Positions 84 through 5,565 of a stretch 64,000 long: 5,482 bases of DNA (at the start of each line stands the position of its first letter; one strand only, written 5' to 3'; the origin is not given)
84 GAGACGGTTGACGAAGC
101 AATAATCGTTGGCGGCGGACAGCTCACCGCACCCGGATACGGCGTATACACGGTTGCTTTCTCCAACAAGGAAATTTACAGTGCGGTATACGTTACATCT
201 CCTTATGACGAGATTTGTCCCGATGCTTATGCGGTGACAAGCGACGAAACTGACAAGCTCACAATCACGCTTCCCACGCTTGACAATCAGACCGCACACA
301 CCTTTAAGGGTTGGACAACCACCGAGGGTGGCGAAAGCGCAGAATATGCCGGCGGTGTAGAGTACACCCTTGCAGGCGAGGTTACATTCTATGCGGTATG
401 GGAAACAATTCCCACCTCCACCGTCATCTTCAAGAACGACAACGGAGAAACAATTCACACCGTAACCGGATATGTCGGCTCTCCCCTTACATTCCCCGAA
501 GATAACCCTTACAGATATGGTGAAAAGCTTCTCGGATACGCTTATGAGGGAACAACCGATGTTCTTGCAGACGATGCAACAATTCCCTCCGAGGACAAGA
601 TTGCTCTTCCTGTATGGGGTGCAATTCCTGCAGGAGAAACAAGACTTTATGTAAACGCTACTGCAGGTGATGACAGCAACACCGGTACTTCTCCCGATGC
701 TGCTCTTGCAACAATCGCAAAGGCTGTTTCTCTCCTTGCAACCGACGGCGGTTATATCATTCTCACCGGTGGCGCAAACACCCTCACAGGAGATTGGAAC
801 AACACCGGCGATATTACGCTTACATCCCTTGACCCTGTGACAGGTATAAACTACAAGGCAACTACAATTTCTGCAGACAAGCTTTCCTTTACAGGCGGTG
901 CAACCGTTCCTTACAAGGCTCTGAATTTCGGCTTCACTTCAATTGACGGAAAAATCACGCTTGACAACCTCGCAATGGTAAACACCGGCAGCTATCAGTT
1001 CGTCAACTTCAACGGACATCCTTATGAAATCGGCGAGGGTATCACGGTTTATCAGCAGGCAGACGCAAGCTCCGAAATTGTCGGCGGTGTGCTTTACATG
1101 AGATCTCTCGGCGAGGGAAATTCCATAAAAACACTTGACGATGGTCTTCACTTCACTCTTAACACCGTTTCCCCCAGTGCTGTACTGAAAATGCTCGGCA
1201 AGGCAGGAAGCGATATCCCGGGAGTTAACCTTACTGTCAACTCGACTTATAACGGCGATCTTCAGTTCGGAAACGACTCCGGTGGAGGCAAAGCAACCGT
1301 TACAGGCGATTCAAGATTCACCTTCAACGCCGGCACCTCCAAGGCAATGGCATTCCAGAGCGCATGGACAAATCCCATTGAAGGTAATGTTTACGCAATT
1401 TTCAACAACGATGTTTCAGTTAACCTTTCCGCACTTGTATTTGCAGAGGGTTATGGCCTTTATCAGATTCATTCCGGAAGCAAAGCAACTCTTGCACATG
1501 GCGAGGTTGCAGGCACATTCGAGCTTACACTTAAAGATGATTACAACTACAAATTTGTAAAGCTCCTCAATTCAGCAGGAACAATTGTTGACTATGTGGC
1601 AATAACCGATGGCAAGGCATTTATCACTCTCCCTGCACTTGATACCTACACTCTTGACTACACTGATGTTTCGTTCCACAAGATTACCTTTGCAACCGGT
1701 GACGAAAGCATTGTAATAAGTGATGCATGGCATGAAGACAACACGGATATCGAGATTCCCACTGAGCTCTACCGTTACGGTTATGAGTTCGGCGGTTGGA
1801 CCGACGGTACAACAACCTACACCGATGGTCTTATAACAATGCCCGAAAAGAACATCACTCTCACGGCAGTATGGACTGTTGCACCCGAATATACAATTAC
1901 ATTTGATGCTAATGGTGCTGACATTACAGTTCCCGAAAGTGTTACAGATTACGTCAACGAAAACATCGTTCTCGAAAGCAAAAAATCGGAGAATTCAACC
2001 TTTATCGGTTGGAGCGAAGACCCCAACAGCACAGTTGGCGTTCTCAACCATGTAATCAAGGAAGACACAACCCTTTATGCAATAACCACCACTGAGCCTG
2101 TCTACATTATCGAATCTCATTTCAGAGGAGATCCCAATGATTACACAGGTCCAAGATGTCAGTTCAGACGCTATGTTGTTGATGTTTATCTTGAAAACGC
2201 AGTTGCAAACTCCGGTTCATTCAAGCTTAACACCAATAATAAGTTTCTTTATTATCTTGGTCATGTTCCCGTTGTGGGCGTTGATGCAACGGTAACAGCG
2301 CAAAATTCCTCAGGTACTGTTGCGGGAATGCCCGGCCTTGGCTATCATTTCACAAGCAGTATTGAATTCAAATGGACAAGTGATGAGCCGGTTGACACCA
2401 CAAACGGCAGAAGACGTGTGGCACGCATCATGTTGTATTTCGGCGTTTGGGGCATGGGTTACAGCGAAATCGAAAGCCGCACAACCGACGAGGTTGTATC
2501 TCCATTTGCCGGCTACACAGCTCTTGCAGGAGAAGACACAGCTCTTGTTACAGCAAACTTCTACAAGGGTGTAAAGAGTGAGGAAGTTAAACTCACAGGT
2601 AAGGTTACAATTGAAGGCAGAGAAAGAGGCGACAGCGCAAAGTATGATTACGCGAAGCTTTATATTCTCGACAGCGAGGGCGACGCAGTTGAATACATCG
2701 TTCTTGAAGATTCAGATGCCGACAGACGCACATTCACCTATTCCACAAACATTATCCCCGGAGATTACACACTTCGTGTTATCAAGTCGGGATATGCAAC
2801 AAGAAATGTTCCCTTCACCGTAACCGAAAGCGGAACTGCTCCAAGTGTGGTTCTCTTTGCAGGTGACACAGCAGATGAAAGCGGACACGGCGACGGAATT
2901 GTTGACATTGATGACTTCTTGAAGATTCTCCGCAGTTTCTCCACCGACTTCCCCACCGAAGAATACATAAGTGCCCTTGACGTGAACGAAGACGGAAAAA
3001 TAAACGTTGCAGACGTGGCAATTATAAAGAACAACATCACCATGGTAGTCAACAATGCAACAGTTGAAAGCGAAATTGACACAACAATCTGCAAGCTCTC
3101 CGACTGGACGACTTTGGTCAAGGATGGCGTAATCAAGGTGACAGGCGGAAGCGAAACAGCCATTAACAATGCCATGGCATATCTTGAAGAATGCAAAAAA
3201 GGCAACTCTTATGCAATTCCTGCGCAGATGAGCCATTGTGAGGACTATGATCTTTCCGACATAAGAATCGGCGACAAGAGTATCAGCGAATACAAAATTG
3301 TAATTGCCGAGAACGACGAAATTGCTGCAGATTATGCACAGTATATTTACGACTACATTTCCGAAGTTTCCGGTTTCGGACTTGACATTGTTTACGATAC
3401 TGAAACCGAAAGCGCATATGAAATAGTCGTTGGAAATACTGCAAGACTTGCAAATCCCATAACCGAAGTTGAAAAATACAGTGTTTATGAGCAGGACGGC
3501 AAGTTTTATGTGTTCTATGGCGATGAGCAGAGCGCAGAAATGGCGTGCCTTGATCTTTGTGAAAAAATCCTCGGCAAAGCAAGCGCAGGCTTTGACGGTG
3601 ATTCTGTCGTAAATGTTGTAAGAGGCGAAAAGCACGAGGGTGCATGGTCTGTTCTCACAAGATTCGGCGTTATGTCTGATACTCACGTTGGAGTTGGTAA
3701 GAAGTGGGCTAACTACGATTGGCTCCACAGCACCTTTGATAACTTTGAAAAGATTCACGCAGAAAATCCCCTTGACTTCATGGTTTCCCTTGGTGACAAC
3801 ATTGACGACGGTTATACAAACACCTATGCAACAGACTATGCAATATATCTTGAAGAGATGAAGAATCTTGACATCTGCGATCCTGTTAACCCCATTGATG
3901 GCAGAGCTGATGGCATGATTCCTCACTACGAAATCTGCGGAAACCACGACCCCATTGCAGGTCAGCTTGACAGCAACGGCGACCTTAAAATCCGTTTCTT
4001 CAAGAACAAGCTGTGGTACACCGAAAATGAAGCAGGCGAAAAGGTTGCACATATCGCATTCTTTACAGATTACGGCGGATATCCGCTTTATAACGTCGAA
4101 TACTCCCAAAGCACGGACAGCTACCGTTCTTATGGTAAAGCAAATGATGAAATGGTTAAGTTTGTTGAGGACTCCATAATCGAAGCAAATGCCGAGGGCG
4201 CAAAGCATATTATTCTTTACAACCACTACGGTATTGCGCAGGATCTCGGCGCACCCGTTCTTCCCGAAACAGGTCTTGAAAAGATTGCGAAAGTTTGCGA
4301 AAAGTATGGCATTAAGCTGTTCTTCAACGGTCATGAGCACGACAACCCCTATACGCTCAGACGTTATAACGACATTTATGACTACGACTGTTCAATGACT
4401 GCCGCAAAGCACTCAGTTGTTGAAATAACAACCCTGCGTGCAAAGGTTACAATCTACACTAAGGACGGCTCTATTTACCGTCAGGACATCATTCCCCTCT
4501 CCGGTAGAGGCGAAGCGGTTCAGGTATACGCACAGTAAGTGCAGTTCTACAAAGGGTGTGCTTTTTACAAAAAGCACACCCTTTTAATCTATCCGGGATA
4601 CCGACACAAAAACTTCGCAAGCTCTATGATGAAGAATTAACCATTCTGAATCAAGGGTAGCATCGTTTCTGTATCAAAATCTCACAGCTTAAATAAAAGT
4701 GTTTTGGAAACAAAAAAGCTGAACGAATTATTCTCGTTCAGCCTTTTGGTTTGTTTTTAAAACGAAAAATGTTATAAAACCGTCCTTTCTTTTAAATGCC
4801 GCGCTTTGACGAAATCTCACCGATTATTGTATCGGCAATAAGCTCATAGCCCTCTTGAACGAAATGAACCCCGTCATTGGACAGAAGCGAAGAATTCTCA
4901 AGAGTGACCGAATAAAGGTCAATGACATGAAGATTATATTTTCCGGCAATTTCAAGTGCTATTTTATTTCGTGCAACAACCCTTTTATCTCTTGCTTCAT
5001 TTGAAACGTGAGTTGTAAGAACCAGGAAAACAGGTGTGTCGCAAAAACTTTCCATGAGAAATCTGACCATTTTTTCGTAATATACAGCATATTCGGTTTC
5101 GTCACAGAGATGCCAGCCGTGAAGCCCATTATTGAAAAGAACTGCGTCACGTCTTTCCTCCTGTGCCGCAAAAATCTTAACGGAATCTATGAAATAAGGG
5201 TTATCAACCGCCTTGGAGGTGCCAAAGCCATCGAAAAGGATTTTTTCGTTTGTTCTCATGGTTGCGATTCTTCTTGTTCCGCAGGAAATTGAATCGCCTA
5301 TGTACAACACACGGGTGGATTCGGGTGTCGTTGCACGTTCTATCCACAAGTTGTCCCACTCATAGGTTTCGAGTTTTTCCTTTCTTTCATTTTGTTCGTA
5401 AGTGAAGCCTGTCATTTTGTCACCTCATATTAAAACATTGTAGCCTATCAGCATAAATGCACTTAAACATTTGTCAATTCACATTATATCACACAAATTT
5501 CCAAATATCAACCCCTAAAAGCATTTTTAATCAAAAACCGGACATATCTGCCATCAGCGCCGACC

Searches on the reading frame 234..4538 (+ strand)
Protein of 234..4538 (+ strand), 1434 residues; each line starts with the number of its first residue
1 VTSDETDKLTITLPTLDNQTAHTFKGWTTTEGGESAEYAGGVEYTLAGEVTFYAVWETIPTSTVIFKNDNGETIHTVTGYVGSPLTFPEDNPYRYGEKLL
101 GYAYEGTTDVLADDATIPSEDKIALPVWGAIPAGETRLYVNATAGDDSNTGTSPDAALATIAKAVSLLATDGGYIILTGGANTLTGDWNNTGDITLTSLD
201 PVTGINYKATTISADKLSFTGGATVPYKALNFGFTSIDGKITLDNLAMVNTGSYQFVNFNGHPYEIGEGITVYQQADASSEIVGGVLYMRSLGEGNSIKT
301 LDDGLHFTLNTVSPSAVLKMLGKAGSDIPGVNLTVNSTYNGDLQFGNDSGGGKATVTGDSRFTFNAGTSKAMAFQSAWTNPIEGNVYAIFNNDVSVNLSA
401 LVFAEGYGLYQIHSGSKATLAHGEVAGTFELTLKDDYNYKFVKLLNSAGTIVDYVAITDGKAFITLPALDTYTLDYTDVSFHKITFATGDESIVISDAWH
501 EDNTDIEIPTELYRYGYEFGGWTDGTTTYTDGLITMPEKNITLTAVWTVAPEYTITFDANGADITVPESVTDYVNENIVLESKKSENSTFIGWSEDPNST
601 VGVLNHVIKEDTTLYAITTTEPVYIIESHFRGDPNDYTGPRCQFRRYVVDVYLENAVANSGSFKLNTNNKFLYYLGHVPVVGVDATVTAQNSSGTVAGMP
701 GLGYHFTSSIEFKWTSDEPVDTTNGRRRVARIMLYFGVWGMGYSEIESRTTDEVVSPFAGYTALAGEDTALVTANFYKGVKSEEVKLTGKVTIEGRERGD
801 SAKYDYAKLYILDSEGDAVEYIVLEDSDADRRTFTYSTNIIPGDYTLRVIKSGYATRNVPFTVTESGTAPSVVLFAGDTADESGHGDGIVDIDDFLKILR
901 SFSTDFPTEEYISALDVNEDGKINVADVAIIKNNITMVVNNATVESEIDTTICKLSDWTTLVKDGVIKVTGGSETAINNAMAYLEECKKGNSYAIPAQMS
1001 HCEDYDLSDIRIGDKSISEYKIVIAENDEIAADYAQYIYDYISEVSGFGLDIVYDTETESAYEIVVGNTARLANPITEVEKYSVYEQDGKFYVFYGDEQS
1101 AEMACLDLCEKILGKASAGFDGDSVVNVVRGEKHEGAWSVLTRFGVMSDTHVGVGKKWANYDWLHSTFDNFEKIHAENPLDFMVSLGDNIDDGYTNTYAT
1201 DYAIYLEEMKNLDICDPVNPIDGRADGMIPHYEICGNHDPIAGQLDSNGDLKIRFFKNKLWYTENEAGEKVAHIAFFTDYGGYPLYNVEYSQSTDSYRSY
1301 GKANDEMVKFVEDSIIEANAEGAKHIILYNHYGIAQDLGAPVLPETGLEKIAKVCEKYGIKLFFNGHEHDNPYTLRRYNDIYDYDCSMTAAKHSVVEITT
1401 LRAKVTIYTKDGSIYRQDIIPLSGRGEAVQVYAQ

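Call 19: search_protein_families(library=pfam, proteins=[window:234-4538:+], max_evalue=0.001)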
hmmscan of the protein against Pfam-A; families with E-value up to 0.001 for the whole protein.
window:234-4538:+ (1434 aa): 4 families
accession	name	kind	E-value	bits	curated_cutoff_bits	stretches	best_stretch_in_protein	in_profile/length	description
PF09479.16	Flg_new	-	1.7e-19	70.1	27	2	482-546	1-65/65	Listeria-Bacteroides repeat domain (List_Bact_rpt)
PF00149.33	Metallophos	-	3.2e-14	54.2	21.5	1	1143-1370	2-190/191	Calcineurin-like phosphoesterase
PF00404.24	Dockerin_1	-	1.1e-07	32.4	22.9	1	886-935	6-56/57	Dockerin type I domain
PF18998.6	Flg_new_2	-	0.0005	20.4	23.6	1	516-549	34-71/73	Divergent InlB B-repeat domain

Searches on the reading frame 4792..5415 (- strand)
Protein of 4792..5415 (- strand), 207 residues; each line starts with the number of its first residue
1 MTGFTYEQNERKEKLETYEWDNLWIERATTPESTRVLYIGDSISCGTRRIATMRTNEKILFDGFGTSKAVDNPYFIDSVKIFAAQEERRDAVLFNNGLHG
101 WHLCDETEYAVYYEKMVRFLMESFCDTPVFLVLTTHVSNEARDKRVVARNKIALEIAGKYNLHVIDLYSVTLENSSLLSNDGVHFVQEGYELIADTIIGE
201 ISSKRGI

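Call 76: search_protein_families(library=pfam, proteins=[window:4792-5415:-], max_evalue=0.01)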
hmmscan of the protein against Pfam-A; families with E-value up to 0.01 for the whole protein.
window:4792-5415:- (207 aa): 3 families
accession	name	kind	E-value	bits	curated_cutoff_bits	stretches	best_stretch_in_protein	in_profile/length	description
PF13472.12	Lipase_GDSL_2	-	7.5e-07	30.3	32.9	1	86-192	60-178/178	GDSL-like Lipase/Acylhydrolase family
PF00657.28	Lipase_GDSL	-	0.00021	22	23.6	0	152-196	159-207/208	GDSL-like Lipase/Acylhydrolase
PF04311.20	DUF459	-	0.00027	20.8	27.2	0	133-198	115-195/197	Protein of unknown function (DUF459)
